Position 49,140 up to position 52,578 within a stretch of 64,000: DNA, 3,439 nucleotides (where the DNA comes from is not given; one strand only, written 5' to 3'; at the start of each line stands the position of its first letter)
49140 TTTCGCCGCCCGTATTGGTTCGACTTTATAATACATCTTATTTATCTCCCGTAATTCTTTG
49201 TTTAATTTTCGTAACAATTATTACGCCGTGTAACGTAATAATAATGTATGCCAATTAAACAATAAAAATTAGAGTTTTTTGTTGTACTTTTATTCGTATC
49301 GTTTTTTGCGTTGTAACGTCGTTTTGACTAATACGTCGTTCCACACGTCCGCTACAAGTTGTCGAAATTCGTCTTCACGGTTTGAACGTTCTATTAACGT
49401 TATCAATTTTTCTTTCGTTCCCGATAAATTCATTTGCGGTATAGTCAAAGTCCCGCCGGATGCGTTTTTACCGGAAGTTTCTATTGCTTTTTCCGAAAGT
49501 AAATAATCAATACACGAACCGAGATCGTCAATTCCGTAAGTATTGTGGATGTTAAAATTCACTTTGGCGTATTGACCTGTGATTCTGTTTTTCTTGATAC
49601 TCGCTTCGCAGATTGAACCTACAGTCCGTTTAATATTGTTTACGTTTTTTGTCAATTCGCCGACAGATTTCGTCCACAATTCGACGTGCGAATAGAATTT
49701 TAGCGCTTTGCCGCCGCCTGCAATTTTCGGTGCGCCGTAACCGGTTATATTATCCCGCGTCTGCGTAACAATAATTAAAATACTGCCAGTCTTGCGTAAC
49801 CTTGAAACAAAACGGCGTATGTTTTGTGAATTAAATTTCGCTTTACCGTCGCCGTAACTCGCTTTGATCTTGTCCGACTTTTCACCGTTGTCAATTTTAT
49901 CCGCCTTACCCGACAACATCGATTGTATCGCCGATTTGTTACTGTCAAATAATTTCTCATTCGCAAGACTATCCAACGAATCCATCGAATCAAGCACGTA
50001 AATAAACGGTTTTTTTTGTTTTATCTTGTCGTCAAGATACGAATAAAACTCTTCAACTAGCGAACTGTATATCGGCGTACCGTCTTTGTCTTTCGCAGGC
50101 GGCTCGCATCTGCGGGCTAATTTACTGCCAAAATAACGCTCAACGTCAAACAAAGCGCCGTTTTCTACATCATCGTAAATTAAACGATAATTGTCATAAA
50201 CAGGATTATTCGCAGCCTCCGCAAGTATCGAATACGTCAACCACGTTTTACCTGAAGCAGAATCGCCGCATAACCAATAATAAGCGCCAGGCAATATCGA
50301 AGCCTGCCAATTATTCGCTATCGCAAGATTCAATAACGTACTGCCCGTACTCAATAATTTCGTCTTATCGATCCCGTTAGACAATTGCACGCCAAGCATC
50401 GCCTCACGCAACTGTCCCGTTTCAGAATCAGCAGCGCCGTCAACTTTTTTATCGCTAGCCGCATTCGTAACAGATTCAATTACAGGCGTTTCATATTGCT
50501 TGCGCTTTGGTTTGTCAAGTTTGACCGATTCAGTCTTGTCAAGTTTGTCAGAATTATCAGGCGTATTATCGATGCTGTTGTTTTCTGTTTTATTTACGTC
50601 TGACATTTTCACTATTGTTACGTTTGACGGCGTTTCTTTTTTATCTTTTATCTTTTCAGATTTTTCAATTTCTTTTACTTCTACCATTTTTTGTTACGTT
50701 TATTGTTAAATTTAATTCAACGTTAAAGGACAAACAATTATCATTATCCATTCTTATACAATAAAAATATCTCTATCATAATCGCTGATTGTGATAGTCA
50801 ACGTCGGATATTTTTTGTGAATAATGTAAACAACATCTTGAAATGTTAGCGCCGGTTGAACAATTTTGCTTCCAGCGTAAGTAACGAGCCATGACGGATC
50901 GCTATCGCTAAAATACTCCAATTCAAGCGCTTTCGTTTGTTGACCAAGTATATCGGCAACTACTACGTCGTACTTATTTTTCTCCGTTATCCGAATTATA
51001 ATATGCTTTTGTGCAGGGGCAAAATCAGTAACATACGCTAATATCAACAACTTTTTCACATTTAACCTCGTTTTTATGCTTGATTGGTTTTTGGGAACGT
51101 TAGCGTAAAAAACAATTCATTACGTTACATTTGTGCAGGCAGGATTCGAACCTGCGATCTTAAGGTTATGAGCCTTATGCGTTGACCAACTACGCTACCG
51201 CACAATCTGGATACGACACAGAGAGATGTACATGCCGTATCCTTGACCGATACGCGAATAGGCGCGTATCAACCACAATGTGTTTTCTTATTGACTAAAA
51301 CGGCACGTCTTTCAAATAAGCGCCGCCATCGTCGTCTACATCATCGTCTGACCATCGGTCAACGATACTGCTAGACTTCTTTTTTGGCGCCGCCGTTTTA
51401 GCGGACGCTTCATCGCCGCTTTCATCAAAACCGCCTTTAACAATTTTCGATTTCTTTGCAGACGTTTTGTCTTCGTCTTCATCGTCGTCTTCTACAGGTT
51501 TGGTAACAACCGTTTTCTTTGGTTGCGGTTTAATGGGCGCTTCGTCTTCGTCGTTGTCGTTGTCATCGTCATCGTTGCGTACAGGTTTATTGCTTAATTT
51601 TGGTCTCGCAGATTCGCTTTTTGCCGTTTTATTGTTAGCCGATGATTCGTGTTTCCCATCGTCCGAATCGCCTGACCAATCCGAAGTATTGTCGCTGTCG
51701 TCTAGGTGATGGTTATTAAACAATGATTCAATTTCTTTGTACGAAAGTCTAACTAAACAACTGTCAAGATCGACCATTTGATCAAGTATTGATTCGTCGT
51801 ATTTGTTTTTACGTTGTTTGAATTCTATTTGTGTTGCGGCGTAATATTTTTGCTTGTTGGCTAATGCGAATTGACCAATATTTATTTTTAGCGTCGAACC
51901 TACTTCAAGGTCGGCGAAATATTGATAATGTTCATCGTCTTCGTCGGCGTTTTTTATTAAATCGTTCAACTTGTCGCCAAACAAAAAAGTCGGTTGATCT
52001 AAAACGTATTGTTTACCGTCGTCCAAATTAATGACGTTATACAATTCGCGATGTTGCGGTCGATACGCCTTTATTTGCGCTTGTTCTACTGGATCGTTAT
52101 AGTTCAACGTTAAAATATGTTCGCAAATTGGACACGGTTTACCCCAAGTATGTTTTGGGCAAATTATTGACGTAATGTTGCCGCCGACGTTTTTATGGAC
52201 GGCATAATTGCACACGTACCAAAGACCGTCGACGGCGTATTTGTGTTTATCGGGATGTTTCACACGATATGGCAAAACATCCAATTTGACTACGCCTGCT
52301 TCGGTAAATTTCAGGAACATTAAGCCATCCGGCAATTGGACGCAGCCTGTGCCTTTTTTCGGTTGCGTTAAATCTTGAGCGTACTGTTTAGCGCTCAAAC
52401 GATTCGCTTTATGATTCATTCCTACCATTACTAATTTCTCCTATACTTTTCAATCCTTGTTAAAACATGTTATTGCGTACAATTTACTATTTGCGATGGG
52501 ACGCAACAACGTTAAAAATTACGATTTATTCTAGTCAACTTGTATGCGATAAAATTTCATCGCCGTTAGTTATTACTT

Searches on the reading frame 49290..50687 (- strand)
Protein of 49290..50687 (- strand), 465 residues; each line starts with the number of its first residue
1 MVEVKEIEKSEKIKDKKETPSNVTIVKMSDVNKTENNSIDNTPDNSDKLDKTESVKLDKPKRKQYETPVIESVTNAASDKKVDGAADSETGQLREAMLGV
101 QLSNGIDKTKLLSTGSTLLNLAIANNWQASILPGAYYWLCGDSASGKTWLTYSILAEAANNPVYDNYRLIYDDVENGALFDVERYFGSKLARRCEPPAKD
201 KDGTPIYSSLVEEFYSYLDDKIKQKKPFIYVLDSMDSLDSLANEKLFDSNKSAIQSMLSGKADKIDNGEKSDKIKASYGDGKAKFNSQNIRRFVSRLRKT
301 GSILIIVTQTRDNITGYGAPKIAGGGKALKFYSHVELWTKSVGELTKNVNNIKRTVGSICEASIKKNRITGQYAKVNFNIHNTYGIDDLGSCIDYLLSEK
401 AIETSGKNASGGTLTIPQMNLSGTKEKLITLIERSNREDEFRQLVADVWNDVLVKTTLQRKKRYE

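Call 48: search_protein_families(library=phrogs, proteins=[window:49290-50687:-], max_evalue=0.0001)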
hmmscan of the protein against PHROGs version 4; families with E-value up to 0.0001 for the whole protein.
window:49290-50687:- (465 aa): 2 families
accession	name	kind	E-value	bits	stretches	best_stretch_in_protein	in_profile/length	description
phrog_97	-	other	2.9e-26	93.7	2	79-339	17-251/506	UvsX-like recombinase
phrog_8337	-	DNA, RNA and nucleotide metabolism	1.8e-13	51.5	1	287-370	187-268/273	DNA repair protein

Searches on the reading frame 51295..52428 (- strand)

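Call 48: search_protein_families(library=phrogs, proteins=[window:51295-52428:-], max_evalue=0.0001)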
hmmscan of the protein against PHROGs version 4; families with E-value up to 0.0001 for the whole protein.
window:51295-52428:- (377 aa): 2 families
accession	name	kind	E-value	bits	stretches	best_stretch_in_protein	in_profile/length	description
phrog_1192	-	DNA, RNA and nucleotide metabolism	7.6e-11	43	1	46-322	37-315/326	single strand DNA binding protein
phrog_15004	-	DNA, RNA and nucleotide metabolism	9.4e-06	26.2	1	167-367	188-382/421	single strand DNA binding protein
